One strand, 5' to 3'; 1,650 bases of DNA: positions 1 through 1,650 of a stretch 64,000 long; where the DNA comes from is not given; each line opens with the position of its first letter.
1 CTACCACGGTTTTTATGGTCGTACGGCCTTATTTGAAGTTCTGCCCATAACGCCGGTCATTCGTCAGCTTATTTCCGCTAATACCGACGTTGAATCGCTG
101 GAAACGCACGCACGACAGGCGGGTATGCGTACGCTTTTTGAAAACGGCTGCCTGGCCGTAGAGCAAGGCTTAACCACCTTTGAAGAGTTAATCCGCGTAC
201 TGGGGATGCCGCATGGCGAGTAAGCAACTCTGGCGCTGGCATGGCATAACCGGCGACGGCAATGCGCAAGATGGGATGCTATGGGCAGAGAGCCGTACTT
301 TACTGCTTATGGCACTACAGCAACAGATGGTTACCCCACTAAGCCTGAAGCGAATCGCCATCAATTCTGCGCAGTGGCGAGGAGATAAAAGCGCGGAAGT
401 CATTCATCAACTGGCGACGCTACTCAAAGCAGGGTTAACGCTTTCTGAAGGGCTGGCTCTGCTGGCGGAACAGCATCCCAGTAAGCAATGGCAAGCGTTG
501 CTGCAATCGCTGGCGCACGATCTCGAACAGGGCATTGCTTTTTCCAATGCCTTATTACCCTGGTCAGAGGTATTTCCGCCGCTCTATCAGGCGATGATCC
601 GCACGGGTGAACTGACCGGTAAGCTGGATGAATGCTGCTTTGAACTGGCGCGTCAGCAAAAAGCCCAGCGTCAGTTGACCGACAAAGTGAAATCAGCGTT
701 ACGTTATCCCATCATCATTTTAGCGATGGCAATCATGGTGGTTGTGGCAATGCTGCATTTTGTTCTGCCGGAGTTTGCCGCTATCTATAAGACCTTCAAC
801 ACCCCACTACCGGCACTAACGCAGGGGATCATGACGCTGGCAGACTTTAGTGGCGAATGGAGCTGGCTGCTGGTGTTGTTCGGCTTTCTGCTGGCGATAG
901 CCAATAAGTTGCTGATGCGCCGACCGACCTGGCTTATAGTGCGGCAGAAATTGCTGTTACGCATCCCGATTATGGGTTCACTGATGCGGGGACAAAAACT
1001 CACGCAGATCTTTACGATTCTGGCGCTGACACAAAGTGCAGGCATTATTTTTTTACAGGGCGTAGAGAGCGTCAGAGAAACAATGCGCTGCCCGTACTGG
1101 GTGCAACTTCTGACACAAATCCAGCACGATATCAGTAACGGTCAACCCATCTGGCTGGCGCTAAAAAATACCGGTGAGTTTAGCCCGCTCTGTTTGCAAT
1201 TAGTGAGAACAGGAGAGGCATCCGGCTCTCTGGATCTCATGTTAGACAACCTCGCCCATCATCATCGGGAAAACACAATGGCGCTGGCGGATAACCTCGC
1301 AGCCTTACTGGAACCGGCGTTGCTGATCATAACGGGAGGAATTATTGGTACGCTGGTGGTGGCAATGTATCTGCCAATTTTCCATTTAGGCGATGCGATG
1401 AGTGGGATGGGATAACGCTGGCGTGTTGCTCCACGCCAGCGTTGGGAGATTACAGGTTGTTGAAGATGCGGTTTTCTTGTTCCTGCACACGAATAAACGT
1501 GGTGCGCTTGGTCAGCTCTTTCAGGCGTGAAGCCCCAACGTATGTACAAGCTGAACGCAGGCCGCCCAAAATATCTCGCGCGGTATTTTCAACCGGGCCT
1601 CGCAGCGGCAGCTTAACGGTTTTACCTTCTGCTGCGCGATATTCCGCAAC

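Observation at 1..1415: Cryptic type IV pilus-like assembly genes hofB-hofC at the window edge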

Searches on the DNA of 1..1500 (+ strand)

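Call 3: search_dna_similar(query=window:1-1500:+, collection=ecoli_genomes, mode=near, max_rows=15)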
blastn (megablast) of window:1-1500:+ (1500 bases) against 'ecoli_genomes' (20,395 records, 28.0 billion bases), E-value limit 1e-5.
Records with a match: 5425; places in all: 5430; records where one place covers at least 80% of the query: 5421.
Genomes with a match: 5425 of 5426; with a place that covers at least 80% of the query: 5421. Places per genome that has any: lowest 1, median 1, highest 2. On chromosomes: 5427 places; on plasmids: 3.
Best place of each record, by identity: >=99% 1385; 95-99% 4032; 90-95% 8.
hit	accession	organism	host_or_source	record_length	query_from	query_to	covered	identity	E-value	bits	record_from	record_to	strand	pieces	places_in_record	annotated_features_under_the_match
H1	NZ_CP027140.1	Escherichia coli strain AR_0369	missing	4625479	1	1500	100%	100.0%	0e+0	2771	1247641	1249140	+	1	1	hofC: protein transport protein HofC | gspE: type II secretion system protein GspE | guaC: GMP reductase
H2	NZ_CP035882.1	Escherichia coli strain WS0115A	Homo sapiens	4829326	1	1500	100%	100.0%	0e+0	2771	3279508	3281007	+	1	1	hofC: protein transport protein HofC | gspE: type II secretion system protein GspE | guaC: GMP reductase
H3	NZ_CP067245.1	Escherichia coli strain OW1E2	surface water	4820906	1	1500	100%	100.0%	0e+0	2771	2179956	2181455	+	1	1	hofC: protein transport protein HofC | gspE: type II secretion system protein GspE | guaC: GMP reductase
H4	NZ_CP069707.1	Escherichia coli strain E41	pig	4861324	1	1500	100%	100.0%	0e+0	2771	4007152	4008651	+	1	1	hofC: protein transport protein HofC | gspE: type II secretion system protein GspE | guaC: GMP reductase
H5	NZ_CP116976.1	Escherichia coli strain CUVM53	Sus scrofa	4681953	1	1500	100%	100.0%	0e+0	2771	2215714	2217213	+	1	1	hofC: protein transport protein HofC | gspE: type II secretion system protein GspE | guaC: GMP reductase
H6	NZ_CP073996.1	Escherichia coli strain PM7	Pig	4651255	1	1500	100%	100.0%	0e+0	2771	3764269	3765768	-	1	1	hofC: protein transport protein HofC | gspE: type II secretion system protein GspE | guaC: GMP reductase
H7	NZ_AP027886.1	Escherichia coli strain 2018-05-5CC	Homo sapiens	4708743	1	1500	100%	100.0%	0e+0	2771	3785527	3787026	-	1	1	hofC: protein transport protein HofC | gspE: type II secretion system protein GspE | guaC: GMP reductase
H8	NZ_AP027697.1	Escherichia coli strain PSS-12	Homo sapiens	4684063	1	1500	100%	100.0%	0e+0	2771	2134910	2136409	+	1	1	hofC: protein transport protein HofC | gspE: type II secretion system protein GspE | guaC: GMP reductase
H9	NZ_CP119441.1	Escherichia coli O121 strain 201805972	Homo sapiens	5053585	1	1500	100%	100.0%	0e+0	2771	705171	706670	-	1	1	hofC: protein transport protein HofC | gspE: type II secretion system protein GspE | guaC: GMP reductase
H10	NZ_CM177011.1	Escherichia coli strain VL40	Homo sapiens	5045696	1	1500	100%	100.0%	0e+0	2771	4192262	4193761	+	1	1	hofC: protein transport protein HofC | gspE: type II secretion system protein GspE | guaC: GMP reductase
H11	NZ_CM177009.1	Escherichia coli strain VL7S7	Homo sapiens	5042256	1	1500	100%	100.0%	0e+0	2771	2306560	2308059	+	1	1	hofC: protein transport protein HofC | gspE: type II secretion system protein GspE | guaC: GMP reductase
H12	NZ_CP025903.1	Escherichia coli strain 300709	Homo sapiens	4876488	1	1500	100%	99.9%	0e+0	2765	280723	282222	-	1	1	hofC: protein transport protein HofC | gspE: type II secretion system protein GspE | guaC: GMP reductase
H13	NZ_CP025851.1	Escherichia coli strain 510016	Homo sapiens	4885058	1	1500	100%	99.9%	0e+0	2765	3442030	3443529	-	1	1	hofC: protein transport protein HofC | gspE: type II secretion system protein GspE | guaC: GMP reductase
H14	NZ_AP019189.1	Escherichia coli strain M217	Homo sapiens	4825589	1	1500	100%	99.9%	0e+0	2765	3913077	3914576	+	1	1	hofC: protein transport protein HofC | gspE: type II secretion system protein GspE | guaC: GMP reductase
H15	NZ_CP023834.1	Escherichia coli strain 4/2-1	Homo sapiens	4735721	1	1500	100%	99.9%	0e+0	2765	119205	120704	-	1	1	hofC: protein transport protein HofC | gspE: type II secretion system protein GspE | guaC: GMP reductase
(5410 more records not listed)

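Call 7: get_annotated_region(hit=H1, flank=5000)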
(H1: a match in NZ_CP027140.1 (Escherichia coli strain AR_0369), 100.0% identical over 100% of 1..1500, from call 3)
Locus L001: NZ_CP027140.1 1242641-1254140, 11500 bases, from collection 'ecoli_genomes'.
description: Escherichia coli strain AR_0369 chromosome, complete genome
organism: Escherichia coli strain AR_0369 (NCBI taxid 562)
replicon: chromosome; assembly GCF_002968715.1
host: missing; source: missing; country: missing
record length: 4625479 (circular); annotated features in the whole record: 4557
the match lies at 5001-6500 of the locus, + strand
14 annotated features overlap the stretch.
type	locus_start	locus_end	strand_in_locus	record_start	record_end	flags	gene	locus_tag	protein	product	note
CDS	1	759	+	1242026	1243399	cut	aroP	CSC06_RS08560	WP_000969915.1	aromatic amino acid transporter AroP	-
CDS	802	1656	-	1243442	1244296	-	ampE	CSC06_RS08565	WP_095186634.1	beta-lactamase regulator AmpE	-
CDS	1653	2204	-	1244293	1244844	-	ampD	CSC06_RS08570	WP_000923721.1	1,6-anhydro-N-acetylmuramyl-L-alanine amidase AmpD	-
CDS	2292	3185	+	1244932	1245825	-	nadC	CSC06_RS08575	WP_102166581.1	carboxylating nicotinate-nucleotide diphosphorylase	-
CDS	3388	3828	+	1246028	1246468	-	ppdD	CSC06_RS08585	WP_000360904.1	prepilin peptidase-dependent pilin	-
CDS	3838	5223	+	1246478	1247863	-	gspE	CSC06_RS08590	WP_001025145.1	type II secretion system protein GspE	-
CDS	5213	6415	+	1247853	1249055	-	hofC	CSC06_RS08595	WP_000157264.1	protein transport protein HofC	-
CDS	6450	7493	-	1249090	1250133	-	guaC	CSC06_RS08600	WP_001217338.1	GMP reductase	-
CDS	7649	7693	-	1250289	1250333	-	-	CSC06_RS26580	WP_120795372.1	protein YacM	-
CDS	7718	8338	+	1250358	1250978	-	coaE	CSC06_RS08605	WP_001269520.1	dephospho-CoA kinase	Dephospho-CoA kinase (CoaE) performs the final step in coenzyme A biosynthesis.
CDS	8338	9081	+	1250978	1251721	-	zapD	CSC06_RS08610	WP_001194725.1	cell division protein ZapD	-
CDS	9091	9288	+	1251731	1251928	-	yacG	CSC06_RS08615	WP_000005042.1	DNA gyrase inhibitor YacG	-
CDS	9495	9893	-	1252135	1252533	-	mutT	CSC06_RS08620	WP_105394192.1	8-oxo-dGTP diphosphatase MutT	-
CDS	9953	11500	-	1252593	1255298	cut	secA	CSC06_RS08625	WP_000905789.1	preprotein translocase subunit SecA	-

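Call 29: search_dna_similar(query=window:1-1500:+, collection=ecoli_genomes, mode=near, rows=spread, max_rows=40)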
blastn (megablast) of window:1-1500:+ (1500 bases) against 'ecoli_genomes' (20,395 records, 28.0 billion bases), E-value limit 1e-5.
Records with a match: 5425; places in all: 5430; records where one place covers at least 80% of the query: 5421.
Genomes with a match: 5425 of 5426; with a place that covers at least 80% of the query: 5421. Places per genome that has any: lowest 1, median 1, highest 2. On chromosomes: 5427 places; on plasmids: 3.
Best place of each record, by identity: >=99% 1385; 95-99% 4032; 90-95% 8.
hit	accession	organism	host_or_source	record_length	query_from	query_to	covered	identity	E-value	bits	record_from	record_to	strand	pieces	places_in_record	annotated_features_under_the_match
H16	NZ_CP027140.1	Escherichia coli strain AR_0369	missing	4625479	1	1500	100%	100.0%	0e+0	2771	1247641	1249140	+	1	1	hofC: protein transport protein HofC | gspE: type II secretion system protein GspE | guaC: GMP reductase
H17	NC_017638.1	Escherichia coli DH1 strain DH1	-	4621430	1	1500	100%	99.9%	0e+0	2765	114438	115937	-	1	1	hofC: protein transport protein HofC | gspE: type II secretion system protein GspE | guaC: GMP reductase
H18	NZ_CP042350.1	Escherichia coli strain RM10410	crow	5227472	1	1500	100%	99.9%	0e+0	2765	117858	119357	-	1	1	hofC: protein transport protein HofC | gspE: type II secretion system protein GspE | guaC: GMP reductase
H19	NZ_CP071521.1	Escherichia coli strain 11202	not applicable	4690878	1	1500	100%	99.9%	0e+0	2765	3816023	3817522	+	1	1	hofC: protein transport protein HofC | gspE: type II secretion system protein GspE | guaC: GMP reductase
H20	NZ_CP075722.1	Escherichia coli strain CPE35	Sus scrofa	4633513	1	1500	100%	99.9%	0e+0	2765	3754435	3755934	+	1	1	hofC: protein transport protein HofC | gspE: type II secretion system protein GspE | guaC: GMP reductase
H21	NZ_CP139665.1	Escherichia coli strain TP10-1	Homo sapiens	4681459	1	1500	100%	99.9%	0e+0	2765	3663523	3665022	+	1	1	hofC: protein transport protein HofC | gspE: type II secretion system protein GspE | guaC: GMP reductase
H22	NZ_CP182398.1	Escherichia coli strain EC6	pig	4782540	1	1500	100%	99.9%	0e+0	2765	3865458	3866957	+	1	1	hofC: protein transport protein HofC | gspE: type II secretion system protein GspE | guaC: GMP reductase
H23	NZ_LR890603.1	Escherichia coli strain MSB1_8G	Homo sapiens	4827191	1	1500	100%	99.9%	0e+0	2765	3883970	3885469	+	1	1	hofC: protein transport protein HofC | gspE: type II secretion system protein GspE | guaC: GMP reductase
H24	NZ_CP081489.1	Escherichia coli BL21(DE3) strain BL21(DE3)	-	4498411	1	1500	100%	99.9%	0e+0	2760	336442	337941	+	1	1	hofC: protein transport protein HofC | gspE: type II secretion system protein GspE | guaC: GMP reductase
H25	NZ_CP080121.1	Escherichia coli strain PK8217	chicken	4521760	1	1500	100%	99.8%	0e+0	2754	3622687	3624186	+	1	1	hofC: protein transport protein HofC | gspE: type II secretion system protein GspE | guaC: GMP reductase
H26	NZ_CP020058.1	Escherichia coli strain AR_0061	missing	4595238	1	1500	100%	98.7%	0e+0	2660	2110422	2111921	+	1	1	hofC: protein transport protein HofC | gspE: type II secretion system protein GspE | guaC: GMP reductase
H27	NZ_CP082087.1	Escherichia coli strain MS20649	Homo sapiens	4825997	1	1500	100%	98.6%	0e+0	2654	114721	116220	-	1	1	hofC: protein transport protein HofC | gspE: type II secretion system protein GspE | guaC: GMP reductase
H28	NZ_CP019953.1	Escherichia coli M8 strain M8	Mus musculus C57Bl/6J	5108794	1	1500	100%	98.5%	0e+0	2649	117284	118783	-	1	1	hofC: protein transport protein HofC | gspE: type II secretion system protein GspE | guaC: GMP reductase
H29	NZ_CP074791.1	Escherichia coli strain 94_0962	Homo sapiens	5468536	1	1500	100%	98.5%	0e+0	2649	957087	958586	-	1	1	hofC: protein transport protein HofC | gspE: type II secretion system protein GspE | guaC: GMP reductase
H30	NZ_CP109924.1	Escherichia coli O125ac:K+:H10 strain C 236-04A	Homo sapiens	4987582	1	1500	100%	98.5%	0e+0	2643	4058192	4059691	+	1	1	hofC: protein transport protein HofC | gspE: type II secretion system protein GspE | guaC: GMP reductase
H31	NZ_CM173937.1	Escherichia coli strain E70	Homo sapiens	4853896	1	1500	100%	98.5%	0e+0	2643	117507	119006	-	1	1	hofC: protein transport protein HofC | gspE: type II secretion system protein GspE | guaC: GMP reductase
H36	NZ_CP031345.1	Escherichia coli O145 strain RM12367-C1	creek water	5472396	1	1500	100%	98.1%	0e+0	2610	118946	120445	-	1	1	hofC: protein transport protein HofC | gspE: type II secretion system protein GspE | guaC: GMP reductase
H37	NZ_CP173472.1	Escherichia coli strain 98224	Homo sapiens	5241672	1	1500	100%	98.1%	0e+0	2610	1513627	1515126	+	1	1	hofC: protein transport protein HofC | gspE: type II secretion system protein GspE | guaC: GMP reductase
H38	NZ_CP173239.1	Escherichia coli strain SRY206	Homo sapiens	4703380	1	1500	100%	98.1%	0e+0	2610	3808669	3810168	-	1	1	hofC: protein transport protein HofC | gspE: type II secretion system protein GspE | guaC: GMP reductase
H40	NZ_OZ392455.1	Escherichia coli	Homo sapiens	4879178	1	1500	100%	97.7%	0e+0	2582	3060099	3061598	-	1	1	hofC: protein transport protein HofC | gspE: type II secretion system protein GspE | guaC: GMP reductase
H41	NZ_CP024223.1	Escherichia coli O169:H41 strain 2014EL-1345-2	missing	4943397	1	1500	100%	97.3%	0e+0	2543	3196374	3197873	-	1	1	hofC: protein transport protein HofC | gspE: type II secretion system protein GspE | guaC: GMP reductase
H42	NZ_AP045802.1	Escherichia coli strain 23CRST032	Homo sapiens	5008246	1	1500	100%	97.1%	0e+0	2527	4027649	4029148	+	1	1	hofC: protein transport protein HofC | gspE: type II secretion system protein GspE | guaC: GMP reductase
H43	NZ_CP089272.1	Escherichia coli O157:H7 strain M1300706001A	Homo sapiens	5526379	1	1497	100%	97.2%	0e+0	2532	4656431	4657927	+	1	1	hofC: protein transport protein HofC | gspE: type II secretion system protein GspE | guaC: GMP reductase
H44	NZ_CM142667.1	Escherichia coli strain UID2309220009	Homo sapiens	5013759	1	1500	100%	96.9%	0e+0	2516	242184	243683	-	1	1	hofC: protein transport protein HofC | gspE: type II secretion system protein GspE | guaC: GMP reductase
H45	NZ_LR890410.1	Escherichia coli strain MSB2_1A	Homo sapiens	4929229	1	1500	100%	96.6%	0e+0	2488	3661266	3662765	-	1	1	hofC: protein transport protein HofC | gspE: type II secretion system protein GspE | guaC: GMP reductase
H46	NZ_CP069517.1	Escherichia coli strain FDAARGOS_1262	Homo sapiens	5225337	1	1500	100%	96.5%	0e+0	2477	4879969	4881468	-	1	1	hofC: protein transport protein HofC | gspE: type II secretion system protein GspE | guaC: GMP reductase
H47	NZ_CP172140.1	Escherichia coli strain GF130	chicken meat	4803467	1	1500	100%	96.4%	0e+0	2471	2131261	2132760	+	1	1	hofC: protein transport protein HofC | gspE: type II secretion system protein GspE | guaC: GMP reductase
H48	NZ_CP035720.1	Escherichia coli strain U15A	Homo sapiens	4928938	1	1500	100%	96.3%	0e+0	2460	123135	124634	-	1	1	hofC: protein transport protein HofC | gspE: type II secretion system protein GspE | guaC: GMP reductase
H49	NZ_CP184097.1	Escherichia coli strain AZ 186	Homo sapiens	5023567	1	1500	100%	96.3%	0e+0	2460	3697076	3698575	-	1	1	hofC: protein transport protein HofC | gspE: type II secretion system protein GspE | guaC: GMP reductase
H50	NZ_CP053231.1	Escherichia coli strain SCU-306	Homo sapiens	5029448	1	1500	100%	96.2%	0e+0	2455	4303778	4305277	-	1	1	hofC: protein transport protein HofC | gspE: type II secretion system protein GspE | guaC: GMP reductase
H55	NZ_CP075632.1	Escherichia coli strain 2018-166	Homo sapiens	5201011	1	1133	76%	98.6%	0e+0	2004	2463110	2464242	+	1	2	hofC: protein transport protein HofC | gspE: type II secretion system protein GspE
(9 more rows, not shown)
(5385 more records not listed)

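Call 30: get_annotated_region(hit=H43, flank=2200)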
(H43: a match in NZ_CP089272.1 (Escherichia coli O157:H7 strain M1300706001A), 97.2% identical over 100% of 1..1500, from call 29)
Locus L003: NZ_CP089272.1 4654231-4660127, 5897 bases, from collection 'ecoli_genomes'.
description: Escherichia coli O157:H7 strain M1300706001A chromosome, complete genome
organism: Escherichia coli O157:H7 strain M1300706001A (NCBI taxid 83334)
replicon: chromosome; assembly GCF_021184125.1
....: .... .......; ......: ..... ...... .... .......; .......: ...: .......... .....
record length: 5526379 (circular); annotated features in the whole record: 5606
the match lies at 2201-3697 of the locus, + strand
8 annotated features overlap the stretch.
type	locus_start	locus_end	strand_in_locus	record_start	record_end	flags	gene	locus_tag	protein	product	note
CDS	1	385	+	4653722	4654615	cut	nadC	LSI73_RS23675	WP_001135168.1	carboxylating nicotinate-nucleotide diphosphorylase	-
CDS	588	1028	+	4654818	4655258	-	ppdD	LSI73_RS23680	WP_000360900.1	prepilin peptidase-dependent pilin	-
CDS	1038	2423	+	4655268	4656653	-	gspE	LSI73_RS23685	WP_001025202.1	type II secretion system protein GspE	-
CDS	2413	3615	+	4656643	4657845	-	hofC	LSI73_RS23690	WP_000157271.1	protein transport protein HofC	-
CDS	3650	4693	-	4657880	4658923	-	guaC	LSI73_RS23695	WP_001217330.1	GMP reductase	-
CDS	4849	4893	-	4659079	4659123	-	-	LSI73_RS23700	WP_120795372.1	protein YacM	-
CDS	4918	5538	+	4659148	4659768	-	coaE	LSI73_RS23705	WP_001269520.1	dephospho-CoA kinase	Dephospho-CoA kinase (CoaE) performs the final step in coenzyme A biosynthesis.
CDS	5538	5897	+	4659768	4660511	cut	zapD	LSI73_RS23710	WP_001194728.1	cell division protein ZapD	-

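Call 31: get_annotated_region(hit=H50, flank=2200)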
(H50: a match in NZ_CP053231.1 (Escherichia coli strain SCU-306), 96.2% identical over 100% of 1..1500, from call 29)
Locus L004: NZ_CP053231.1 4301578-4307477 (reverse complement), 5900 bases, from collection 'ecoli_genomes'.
description: Escherichia coli strain SCU-306 chromosome, complete genome
organism: Escherichia coli strain SCU-306 (NCBI taxid 562)
replicon: chromosome; assembly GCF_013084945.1
host: Homo sapiens; source: rectal swab from healthy college student; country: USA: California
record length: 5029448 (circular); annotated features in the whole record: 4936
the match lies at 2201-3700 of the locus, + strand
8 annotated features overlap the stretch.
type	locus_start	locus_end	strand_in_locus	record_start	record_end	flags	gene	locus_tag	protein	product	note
CDS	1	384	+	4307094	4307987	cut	nadC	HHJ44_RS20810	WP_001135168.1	carboxylating nicotinate-nucleotide diphosphorylase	-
CDS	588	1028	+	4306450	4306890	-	ppdD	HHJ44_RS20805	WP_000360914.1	prepilin peptidase-dependent pilin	-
CDS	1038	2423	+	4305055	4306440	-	gspE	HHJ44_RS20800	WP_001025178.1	type II secretion system protein GspE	-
CDS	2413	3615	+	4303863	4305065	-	hofC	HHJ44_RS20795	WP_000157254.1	protein transport protein HofC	-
CDS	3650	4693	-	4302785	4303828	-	guaC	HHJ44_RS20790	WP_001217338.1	GMP reductase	-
CDS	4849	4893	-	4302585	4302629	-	-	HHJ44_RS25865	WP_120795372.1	protein YacM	-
CDS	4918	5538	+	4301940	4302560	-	coaE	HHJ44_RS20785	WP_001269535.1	dephospho-CoA kinase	Dephospho-CoA kinase (CoaE) performs the final step in coenzyme A biosynthesis.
CDS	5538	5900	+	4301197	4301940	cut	zapD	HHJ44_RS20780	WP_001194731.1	cell division protein ZapD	-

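Call 32: get_annotated_region(hit=H41, flank=2200)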
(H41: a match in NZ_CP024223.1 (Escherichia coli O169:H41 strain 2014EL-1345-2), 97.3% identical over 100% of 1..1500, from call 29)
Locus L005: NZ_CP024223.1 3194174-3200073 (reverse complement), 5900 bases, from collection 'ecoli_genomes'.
description: Escherichia coli O169:H41 strain 2014EL-1345-2 chromosome, complete genome
organism: Escherichia coli O169:H41 strain 2014EL-1345-2 (NCBI taxid 1446701)
replicon: chromosome; assembly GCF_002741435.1
host: missing; source: missing; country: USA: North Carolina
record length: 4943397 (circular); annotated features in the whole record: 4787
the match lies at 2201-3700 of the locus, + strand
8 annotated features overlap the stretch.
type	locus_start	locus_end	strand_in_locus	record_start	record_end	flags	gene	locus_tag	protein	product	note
CDS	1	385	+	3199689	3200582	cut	nadC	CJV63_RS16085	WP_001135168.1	carboxylating nicotinate-nucleotide diphosphorylase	-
CDS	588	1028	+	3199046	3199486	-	ppdD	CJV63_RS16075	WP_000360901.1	prepilin peptidase-dependent pilin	-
CDS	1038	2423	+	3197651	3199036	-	gspE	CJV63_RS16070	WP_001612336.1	type II secretion system protein GspE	-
CDS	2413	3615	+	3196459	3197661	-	hofC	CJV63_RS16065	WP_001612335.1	protein transport protein HofC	-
CDS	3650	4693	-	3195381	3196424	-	guaC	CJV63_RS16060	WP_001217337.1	GMP reductase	-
CDS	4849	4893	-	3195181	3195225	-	-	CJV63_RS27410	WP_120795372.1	protein YacM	-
CDS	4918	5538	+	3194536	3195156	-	coaE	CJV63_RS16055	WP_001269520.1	dephospho-CoA kinase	Dephospho-CoA kinase (CoaE) performs the final step in coenzyme A biosynthesis.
CDS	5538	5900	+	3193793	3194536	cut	zapD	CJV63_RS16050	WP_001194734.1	cell division protein ZapD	-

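Call 33: get_annotated_region(hit=H36, flank=2200)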
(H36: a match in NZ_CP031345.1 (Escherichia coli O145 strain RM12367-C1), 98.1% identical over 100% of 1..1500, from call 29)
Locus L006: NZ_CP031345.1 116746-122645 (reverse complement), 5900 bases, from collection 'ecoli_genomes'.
description: Escherichia coli O145 strain RM12367-C1 chromosome, complete genome
organism: Escherichia coli O145 strain RM12367-C1 (NCBI taxid 1055538)
replicon: chromosome; assembly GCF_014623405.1
host: -; source: creek water; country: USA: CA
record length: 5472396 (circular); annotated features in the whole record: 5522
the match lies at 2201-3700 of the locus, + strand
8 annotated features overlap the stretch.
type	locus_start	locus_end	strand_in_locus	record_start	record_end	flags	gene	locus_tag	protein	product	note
CDS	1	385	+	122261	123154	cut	nadC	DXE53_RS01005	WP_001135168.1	carboxylating nicotinate-nucleotide diphosphorylase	-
CDS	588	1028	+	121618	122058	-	ppdD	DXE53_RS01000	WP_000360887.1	prepilin peptidase-dependent pilin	-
CDS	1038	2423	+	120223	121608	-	gspE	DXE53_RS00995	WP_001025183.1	type II secretion system protein GspE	-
CDS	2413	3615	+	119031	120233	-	hofC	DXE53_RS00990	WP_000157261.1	protein transport protein HofC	-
CDS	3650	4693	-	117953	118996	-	guaC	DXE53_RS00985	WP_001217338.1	GMP reductase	-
CDS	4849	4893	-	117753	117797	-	-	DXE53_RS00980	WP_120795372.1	protein YacM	-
CDS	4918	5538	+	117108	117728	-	coaE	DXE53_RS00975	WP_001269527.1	dephospho-CoA kinase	Dephospho-CoA kinase (CoaE) performs the final step in coenzyme A biosynthesis.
CDS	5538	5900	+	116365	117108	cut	zapD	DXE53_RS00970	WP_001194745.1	cell division protein ZapD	-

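Call 34: get_annotated_region(hit=H55, flank=3000)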
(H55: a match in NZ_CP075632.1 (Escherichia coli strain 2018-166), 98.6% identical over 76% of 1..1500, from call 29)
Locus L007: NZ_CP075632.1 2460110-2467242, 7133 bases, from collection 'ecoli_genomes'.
description: Escherichia coli strain 2018-166 chromosome, complete genome
organism: Escherichia coli strain 2018-166 (NCBI taxid 562)
replicon: chromosome; assembly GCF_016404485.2
host: Homo sapiens; source: stool; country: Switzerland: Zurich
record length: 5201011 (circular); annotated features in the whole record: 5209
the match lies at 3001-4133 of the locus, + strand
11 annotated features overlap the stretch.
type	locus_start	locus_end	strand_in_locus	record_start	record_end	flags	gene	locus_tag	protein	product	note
CDS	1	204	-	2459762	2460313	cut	ampD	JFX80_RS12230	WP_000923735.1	1,6-anhydro-N-acetylmuramyl-L-alanine amidase AmpD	-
CDS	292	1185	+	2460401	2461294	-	nadC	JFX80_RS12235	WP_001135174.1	carboxylating nicotinate-nucleotide diphosphorylase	-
CDS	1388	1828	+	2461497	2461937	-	ppdD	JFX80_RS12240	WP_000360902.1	prepilin peptidase-dependent pilin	-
CDS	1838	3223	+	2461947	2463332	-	gspE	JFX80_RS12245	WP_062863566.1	type II secretion system protein GspE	-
CDS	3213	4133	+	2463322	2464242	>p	hofC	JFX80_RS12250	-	protein transport protein HofC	incomplete; partial in the middle of a contig; missing C-terminus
CDS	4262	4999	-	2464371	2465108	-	-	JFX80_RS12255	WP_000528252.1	hypothetical protein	-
CDS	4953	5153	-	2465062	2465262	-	-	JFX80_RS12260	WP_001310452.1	Com family DNA-binding transcriptional regulator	-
CDS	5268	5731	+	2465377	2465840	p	-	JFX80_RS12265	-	hypothetical protein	frameshifted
CDS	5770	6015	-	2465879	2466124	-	-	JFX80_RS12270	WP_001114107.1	DUF826 domain-containing protein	-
CDS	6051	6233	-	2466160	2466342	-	-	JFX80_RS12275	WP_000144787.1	DUF1378 family protein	-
CDS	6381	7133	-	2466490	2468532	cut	-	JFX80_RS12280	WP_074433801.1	DUF6645 domain-containing protein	-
